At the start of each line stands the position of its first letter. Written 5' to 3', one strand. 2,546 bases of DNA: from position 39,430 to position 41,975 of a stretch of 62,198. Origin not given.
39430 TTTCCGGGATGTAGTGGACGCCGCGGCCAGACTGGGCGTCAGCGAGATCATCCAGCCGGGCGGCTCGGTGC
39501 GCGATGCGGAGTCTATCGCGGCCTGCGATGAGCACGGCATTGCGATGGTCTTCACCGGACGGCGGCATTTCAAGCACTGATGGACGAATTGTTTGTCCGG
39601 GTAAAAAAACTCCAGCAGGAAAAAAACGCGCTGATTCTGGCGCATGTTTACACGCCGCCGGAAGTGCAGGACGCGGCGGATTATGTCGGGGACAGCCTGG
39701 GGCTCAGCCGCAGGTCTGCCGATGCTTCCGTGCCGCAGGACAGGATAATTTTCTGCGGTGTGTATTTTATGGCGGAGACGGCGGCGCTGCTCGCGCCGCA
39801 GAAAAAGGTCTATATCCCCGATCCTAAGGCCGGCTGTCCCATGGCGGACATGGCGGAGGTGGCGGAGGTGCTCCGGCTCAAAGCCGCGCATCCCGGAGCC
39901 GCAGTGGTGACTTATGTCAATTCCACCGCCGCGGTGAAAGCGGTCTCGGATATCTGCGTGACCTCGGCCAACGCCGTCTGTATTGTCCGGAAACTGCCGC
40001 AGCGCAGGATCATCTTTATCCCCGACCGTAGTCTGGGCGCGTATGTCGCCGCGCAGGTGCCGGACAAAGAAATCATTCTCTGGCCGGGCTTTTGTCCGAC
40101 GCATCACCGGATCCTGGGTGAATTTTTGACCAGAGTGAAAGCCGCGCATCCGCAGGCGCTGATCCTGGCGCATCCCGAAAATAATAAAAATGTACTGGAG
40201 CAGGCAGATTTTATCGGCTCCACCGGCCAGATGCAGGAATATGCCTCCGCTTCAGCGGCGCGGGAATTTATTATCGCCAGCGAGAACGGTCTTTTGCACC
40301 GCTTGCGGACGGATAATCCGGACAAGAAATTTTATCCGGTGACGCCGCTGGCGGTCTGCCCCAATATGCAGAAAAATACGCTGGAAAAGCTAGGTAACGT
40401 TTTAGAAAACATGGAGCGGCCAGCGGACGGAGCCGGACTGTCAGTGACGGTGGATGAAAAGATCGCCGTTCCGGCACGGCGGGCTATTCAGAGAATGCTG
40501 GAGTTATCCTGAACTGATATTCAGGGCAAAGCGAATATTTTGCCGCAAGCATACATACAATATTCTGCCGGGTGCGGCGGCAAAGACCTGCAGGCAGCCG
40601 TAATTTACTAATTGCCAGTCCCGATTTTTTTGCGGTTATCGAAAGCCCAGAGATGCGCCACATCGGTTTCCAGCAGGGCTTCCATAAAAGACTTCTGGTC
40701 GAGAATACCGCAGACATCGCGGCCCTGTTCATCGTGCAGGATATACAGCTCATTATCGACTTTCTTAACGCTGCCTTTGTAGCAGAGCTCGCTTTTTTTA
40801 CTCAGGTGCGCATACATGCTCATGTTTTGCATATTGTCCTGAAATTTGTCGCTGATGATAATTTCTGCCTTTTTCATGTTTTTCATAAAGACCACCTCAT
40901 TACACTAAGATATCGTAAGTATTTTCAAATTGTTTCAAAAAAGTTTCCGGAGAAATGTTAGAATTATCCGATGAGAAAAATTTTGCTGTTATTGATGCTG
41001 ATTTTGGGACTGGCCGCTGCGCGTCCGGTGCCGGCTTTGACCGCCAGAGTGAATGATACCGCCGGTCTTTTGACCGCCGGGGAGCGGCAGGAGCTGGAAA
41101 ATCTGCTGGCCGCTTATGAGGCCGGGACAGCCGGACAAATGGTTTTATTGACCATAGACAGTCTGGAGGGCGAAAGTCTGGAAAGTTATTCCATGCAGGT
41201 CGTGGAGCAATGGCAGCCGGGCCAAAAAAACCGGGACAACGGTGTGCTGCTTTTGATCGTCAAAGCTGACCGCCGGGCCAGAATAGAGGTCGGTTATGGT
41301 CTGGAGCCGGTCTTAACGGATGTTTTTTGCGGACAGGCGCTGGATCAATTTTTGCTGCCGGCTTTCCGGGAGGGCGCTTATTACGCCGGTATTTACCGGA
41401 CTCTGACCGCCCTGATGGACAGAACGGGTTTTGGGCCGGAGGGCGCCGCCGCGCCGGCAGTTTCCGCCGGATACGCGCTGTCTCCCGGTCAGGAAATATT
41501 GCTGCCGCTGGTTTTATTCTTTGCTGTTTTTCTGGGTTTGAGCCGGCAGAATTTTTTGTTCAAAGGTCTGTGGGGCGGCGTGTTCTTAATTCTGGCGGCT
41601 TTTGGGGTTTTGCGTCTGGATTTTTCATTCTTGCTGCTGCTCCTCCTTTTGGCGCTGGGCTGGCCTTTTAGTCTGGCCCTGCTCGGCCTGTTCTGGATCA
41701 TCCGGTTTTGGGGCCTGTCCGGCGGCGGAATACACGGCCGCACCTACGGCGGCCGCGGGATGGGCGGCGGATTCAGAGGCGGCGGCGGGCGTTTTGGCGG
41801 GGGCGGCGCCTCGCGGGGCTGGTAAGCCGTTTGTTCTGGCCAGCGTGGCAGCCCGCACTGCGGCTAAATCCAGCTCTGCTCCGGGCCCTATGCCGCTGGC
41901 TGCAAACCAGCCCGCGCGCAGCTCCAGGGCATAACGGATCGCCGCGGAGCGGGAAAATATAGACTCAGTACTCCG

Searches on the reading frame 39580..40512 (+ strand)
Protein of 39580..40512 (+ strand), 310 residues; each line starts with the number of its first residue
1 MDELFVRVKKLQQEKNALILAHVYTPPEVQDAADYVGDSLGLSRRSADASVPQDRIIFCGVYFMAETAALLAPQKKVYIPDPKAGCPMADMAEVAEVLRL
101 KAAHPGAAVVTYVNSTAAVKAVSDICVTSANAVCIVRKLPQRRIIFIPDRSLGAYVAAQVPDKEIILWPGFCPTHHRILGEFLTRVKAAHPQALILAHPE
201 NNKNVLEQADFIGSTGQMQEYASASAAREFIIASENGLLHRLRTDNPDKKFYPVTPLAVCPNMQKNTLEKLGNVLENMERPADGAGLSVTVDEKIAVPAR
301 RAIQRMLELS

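Call 4: search_protein_families(library=pfam, proteins=[window:39580-40512:+])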
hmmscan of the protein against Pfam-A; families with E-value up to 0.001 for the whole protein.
window:39580-40512:+ (310 aa): 1 family
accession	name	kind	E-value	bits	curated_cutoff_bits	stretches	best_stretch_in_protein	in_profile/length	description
PF02445.21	NadA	-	5.3e-115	384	27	1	7-308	2-295/295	Quinolinate synthetase A protein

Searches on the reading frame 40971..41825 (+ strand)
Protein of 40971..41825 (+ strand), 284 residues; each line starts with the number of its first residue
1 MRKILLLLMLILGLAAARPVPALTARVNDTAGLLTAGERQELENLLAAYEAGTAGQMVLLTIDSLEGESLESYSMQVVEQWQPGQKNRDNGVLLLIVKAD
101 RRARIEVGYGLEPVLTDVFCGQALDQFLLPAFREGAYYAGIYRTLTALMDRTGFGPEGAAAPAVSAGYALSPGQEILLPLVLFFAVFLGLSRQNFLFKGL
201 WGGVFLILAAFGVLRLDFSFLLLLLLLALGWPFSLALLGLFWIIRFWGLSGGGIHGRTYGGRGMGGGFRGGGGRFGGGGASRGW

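Call 4: search_protein_families(library=pfam, proteins=[window:40971-41825:+])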
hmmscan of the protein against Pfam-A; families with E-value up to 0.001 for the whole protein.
window:40971-41825:+ (284 aa): 1 family
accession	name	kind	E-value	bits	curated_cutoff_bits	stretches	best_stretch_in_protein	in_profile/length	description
PF04536.20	TPM_phosphatase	-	1.7e-38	131.9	22.1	1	27-150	1-124/125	TPM domain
